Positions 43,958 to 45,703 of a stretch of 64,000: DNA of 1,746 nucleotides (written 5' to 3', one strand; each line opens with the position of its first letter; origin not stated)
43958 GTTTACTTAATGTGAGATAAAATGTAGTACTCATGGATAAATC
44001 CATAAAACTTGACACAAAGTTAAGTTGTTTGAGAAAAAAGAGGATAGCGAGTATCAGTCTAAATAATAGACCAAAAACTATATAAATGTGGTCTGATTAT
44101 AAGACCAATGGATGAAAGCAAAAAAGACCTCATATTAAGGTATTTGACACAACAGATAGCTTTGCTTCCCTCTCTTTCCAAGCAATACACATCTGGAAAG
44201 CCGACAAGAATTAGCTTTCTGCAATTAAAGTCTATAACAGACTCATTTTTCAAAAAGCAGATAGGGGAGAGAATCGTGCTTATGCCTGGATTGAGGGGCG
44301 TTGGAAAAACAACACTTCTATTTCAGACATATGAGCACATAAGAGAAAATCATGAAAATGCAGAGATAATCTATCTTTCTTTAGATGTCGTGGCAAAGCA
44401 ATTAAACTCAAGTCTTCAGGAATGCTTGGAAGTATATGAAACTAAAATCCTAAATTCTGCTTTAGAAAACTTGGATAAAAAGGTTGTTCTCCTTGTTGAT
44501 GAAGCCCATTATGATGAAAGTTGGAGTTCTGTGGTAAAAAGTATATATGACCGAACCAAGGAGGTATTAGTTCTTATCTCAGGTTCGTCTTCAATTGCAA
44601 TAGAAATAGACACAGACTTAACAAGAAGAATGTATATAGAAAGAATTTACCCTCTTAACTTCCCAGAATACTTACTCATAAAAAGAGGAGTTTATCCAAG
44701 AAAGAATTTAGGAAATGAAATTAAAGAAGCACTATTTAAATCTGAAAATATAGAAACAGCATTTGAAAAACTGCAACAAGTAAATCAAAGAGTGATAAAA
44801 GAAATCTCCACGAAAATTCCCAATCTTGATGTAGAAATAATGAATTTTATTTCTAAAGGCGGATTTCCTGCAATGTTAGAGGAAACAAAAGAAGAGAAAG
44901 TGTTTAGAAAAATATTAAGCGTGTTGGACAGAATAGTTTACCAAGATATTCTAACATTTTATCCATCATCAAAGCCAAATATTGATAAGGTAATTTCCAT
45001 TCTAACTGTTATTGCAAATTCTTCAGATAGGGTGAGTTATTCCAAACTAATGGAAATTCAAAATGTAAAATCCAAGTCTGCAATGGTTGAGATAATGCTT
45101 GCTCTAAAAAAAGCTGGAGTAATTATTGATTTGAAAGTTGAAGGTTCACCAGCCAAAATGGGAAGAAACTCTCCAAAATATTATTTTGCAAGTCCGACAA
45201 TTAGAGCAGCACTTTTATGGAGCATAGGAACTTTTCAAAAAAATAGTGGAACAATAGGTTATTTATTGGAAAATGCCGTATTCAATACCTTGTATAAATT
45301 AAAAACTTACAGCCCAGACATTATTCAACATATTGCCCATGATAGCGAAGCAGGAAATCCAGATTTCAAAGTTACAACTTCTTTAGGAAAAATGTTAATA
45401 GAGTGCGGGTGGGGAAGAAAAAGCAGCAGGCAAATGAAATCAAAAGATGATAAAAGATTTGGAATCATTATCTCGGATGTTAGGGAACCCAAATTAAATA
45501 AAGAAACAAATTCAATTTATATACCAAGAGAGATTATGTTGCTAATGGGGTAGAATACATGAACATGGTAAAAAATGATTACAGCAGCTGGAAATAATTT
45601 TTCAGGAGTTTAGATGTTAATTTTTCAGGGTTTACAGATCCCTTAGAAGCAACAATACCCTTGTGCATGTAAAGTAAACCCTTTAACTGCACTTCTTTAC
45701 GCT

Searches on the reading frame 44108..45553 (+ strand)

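Call 56: search_protein_families(library=pfam, proteins=[window:44108-45553:+], max_evalue=0.00001)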
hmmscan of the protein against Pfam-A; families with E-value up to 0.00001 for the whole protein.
window:44108-45553:+ (481 aa): 1 family
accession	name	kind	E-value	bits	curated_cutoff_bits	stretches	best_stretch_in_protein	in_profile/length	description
PF13173.12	AAA_14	-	2.2e-24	86.3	27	1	55-189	3-129/129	AAA domain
